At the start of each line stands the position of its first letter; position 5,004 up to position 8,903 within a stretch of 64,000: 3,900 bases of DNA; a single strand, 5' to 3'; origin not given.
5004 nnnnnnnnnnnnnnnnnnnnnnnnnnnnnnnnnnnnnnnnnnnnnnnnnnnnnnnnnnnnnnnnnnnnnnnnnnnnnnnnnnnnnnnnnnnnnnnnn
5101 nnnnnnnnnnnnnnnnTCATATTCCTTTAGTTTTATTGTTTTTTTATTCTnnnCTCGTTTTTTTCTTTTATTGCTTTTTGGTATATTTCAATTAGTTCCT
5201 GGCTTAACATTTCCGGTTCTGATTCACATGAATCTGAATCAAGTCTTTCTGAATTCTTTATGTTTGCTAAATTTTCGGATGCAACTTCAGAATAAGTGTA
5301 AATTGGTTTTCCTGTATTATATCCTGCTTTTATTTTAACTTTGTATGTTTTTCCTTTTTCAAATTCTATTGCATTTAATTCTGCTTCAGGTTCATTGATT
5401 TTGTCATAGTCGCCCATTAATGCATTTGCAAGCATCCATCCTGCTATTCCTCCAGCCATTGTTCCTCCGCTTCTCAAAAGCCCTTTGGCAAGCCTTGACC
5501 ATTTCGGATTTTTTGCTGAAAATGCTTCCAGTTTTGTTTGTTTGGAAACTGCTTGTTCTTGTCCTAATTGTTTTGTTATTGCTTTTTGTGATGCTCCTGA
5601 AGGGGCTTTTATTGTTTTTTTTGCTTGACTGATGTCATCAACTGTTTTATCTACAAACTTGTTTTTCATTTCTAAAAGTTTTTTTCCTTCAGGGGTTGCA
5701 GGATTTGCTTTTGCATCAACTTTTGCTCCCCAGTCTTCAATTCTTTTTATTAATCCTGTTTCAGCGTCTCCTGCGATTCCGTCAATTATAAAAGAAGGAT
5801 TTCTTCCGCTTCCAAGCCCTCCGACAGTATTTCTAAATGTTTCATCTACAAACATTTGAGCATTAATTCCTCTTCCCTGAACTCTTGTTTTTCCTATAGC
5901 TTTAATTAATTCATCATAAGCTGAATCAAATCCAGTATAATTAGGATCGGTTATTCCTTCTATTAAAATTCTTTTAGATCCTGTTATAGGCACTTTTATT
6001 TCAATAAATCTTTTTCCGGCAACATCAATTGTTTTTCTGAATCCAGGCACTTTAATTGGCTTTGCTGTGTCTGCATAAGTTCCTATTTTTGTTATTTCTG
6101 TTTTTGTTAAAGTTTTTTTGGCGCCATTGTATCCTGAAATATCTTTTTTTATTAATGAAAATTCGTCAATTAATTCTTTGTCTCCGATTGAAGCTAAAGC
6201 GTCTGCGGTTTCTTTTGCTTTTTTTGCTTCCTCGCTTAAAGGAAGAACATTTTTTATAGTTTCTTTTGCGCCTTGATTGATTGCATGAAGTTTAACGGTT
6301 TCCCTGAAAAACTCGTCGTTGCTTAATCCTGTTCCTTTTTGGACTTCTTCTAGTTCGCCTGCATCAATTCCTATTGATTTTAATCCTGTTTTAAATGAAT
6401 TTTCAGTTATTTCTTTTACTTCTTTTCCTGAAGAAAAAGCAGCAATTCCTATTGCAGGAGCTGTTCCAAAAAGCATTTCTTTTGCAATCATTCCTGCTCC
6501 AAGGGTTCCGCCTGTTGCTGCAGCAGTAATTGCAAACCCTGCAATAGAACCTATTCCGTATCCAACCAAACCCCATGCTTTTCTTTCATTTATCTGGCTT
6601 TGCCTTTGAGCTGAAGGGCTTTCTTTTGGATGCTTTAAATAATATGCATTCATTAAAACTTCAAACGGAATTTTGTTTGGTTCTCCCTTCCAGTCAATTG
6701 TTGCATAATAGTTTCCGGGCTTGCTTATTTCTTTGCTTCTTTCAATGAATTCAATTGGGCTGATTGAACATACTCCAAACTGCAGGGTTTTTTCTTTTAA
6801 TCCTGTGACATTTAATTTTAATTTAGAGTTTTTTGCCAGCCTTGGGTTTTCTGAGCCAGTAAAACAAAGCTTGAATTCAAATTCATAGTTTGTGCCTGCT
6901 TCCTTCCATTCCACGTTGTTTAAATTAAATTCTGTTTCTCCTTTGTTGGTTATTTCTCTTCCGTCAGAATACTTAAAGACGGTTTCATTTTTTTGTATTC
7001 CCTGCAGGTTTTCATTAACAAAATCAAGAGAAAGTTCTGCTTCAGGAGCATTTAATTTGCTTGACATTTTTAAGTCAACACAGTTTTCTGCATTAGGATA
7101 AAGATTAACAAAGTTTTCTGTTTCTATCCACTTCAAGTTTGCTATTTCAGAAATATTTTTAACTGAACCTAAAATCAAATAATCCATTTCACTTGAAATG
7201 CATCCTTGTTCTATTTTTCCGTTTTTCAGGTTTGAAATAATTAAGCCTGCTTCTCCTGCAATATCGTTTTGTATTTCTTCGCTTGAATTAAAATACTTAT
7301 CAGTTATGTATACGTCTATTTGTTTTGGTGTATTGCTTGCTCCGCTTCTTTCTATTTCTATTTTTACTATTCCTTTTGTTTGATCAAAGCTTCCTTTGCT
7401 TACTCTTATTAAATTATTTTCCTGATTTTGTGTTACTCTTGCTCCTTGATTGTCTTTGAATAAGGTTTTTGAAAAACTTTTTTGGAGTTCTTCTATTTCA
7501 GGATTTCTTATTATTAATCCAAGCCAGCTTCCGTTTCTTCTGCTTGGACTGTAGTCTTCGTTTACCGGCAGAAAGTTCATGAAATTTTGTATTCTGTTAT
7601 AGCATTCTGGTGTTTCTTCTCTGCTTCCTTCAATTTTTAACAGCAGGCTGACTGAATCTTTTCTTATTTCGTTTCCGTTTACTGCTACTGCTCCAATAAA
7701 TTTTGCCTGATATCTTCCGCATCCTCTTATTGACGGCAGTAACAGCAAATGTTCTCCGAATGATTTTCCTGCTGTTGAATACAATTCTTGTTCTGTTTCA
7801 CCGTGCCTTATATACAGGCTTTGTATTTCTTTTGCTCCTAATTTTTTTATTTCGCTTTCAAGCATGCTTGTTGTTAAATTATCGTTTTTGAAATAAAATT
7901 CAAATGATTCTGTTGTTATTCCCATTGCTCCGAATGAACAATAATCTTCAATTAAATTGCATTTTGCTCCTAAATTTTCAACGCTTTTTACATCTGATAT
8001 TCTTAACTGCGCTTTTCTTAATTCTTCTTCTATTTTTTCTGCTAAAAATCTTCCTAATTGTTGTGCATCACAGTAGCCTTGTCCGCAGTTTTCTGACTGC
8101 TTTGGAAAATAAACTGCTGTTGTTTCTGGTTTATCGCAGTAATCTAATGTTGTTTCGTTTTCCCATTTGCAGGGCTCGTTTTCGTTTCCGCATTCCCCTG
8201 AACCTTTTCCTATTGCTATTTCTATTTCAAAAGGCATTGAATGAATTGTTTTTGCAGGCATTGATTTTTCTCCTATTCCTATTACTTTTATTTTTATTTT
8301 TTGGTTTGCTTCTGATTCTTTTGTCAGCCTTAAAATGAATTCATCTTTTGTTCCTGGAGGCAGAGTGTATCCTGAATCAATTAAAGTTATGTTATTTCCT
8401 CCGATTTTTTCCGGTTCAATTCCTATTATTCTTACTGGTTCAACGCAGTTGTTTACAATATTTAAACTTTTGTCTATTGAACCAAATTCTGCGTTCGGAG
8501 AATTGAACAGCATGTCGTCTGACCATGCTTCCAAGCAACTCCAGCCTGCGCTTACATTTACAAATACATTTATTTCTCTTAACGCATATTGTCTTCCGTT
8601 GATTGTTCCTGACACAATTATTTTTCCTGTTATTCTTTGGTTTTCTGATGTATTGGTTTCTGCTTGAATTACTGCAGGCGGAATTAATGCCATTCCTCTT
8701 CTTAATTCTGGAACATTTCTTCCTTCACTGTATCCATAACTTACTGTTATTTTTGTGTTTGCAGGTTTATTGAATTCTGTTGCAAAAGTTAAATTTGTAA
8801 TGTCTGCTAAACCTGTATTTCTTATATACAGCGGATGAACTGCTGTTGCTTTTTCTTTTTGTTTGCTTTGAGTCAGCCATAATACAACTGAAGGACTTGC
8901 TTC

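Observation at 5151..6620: Glycine-zipper hydrophobic segments and a roughly 430-aa hydrophilic C-terminal domain at the end of the giant protein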

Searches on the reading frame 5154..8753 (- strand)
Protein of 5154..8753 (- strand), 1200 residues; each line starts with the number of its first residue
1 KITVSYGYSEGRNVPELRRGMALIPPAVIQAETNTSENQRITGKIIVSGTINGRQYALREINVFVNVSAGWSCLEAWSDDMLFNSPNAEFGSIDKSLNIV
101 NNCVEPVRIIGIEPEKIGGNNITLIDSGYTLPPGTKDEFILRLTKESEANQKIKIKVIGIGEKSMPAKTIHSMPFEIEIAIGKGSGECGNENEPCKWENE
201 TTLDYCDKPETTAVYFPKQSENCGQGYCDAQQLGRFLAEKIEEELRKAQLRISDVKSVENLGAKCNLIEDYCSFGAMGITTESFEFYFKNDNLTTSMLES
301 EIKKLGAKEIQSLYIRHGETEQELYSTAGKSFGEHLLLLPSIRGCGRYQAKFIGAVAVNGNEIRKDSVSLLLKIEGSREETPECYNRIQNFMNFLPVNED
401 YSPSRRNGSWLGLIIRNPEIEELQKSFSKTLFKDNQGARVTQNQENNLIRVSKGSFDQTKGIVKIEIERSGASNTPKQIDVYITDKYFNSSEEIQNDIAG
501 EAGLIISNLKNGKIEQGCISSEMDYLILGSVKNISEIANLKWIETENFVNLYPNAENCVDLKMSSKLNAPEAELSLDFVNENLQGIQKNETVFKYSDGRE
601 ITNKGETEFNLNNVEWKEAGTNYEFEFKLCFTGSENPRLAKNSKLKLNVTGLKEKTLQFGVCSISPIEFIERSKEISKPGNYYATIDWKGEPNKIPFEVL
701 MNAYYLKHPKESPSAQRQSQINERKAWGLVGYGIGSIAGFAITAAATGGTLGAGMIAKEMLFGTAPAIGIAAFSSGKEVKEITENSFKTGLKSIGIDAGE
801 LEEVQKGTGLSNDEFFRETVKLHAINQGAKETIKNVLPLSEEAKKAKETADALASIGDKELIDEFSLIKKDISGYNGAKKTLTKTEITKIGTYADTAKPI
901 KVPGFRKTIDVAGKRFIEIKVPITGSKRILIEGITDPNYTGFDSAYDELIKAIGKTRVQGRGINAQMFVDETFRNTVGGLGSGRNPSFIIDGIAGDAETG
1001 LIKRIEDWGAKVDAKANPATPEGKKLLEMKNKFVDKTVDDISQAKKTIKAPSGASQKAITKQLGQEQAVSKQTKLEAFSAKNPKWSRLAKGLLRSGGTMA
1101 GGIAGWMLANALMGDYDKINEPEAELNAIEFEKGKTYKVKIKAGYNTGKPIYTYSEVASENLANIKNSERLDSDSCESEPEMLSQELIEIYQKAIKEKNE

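Call 27: search_protein_representatives(protein=window:5154-8753:-)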
Query: 1200 residues. Proteins with E-value up to 0.001 (for the whole library): 118; up to 1e-10: 113; up to 1e-30: 72. The best 118 are listed.
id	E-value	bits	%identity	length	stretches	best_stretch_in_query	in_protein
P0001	0.0e+00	1224.7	52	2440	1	2-1179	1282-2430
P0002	5.2e-251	852.5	62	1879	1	2-604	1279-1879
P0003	1.0e-129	450.8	38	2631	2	13-773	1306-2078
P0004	2.9e-98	346.7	41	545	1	644-1198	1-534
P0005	3.2e-94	333.2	35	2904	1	8-708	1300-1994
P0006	1.4e-90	321.1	34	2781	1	11-704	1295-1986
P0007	1.6e-80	287.9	32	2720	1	14-781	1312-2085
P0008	2.2e-80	287.4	33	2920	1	21-750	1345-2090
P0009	5.7e-79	282.7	32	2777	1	4-752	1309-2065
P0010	4.5e-77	276.5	30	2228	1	12-704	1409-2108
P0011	1.1e-74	268.6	31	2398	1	14-699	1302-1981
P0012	1.5e-73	264.8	33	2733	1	14-748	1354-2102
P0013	2.4e-73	264.1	27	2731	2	13-590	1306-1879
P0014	4.5e-72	259.9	31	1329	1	14-696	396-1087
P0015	1.5e-71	258.2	33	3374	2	23-485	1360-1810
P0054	6.2e-48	180.0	28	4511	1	17-695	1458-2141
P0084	2.8e-24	101.6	27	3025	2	66-541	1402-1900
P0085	5.8e-24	100.6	26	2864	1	56-541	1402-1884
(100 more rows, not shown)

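Call 42: find_encoding_contigs(protein=P0085, flank=10000, max_places=2)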
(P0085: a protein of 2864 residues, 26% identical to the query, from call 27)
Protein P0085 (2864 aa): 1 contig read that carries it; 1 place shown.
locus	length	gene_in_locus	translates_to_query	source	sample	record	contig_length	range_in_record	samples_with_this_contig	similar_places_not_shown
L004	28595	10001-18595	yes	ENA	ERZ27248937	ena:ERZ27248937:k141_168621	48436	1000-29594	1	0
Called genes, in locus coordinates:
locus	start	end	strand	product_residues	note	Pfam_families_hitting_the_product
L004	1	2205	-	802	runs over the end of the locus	-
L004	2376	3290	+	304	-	PF00106:adh_short, PF08659:KR, PF13561:adh_short_C2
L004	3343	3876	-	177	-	PF03073:TspO_MBR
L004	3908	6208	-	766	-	PF00437:T2SSE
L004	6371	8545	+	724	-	-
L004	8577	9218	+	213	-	PF09721:Exosortase_EpsH (weak)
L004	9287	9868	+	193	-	-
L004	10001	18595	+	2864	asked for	-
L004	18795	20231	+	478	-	-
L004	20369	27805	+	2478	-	PF11974:bMG3 (faint), PF13620:CarboxypepD_reg (weak), PF17210:SdrD_B (faint), PF17789:MG4 (faint), PF17802:SpaA (faint), PF24025:Ig_DR_A0283-like (faint), PF22904:NOMO1-like_2nd (faint), PF13620:CarboxypepD_reg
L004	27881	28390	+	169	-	-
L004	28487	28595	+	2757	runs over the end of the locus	PF13620:CarboxypepD_reg (faint)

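Call 48: search_protein_families(library=pfam, proteins=[P0084, L004:16193-18592:+], max_evalue=0.01)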
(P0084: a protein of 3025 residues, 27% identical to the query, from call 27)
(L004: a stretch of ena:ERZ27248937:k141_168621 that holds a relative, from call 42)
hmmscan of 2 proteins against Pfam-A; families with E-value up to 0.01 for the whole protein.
P0084 (3025 aa): 1 family
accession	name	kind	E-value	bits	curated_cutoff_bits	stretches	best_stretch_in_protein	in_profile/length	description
PF13620.12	CarboxypepD_reg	-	1e-10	42.2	32.3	2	935-1006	5-70/82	Carboxypeptidase regulatory-like domain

L004:16193-18592:+ (800 aa): 1 family
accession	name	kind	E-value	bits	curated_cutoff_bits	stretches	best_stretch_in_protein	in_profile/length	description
PF07926.17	TPR_MLP1_2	-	0.009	16.5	36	0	418-504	8-94/129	TPR/MLP1/MLP2-like protein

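Call 53: search_protein_families(library=pfam, proteins=[P0054, P0015], max_evalue=0.001)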
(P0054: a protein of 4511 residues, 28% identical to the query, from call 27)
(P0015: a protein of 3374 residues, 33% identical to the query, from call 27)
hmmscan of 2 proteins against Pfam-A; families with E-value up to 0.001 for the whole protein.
P0054 (4511 aa): 2 families
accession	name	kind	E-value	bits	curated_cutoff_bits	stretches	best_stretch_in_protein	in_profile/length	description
PF13620.12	CarboxypepD_reg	-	3.4e-24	85.4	32.3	1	994-1071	2-72/82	Carboxypeptidase regulatory-like domain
PF11974.14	bMG3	-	0.00089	19.6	34.9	0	352-392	24-69/103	Bacterial alpha-2-macroglobulin MG3 domain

P0015 (3374 aa): 8 families
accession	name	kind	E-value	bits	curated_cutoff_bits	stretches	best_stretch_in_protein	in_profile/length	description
PF01520.23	Amidase_3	-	1.6e-19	71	27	1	2999-3171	1-173/174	N-acetylmuramoyl-L-alanine amidase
PF13620.12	CarboxypepD_reg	-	2.4e-19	69.9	32.3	2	944-1008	7-70/82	Carboxypeptidase regulatory-like domain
PF01832.25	Glucosaminidase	-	1.1e-09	39.5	30.2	1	3232-3315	3-86/123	Mannosyl-glycoprotein endo-beta-N-acetylglucosaminidase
PF11974.14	bMG3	-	5.1e-09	36.5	34.9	0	339-399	10-75/103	Bacterial alpha-2-macroglobulin MG3 domain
PF17802.7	SpaA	-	1.4e-06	28.8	23.1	0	350-411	9-75/91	Prealbumin-like fold domain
PF00877.26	NLPC_P60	-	3.2e-06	27.5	23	1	2869-2943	13-83/105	NlpC/P60 family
PF17210.9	SdrD_B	-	6.5e-05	23.5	29.7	0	944-997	17-68/112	SdrD B-like domain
PF10577.15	FAM171A1-2-B_N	-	7e-05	22.7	31.2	0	343-413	2-72/254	FAM171A1/A2/B, N-terminal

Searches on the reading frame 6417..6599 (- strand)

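Call 19: search_protein_families(library=pfam, proteins=[window:6417-6599:-], max_evalue=10)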
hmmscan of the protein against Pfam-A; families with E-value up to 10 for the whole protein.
window:6417-6599:- (61 aa): 1 family
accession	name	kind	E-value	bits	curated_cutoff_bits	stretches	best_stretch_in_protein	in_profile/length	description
PF11981.13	DUF3482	-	6.4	6.5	29.2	1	6-39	144-180/293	Domain of unknown function (DUF3482)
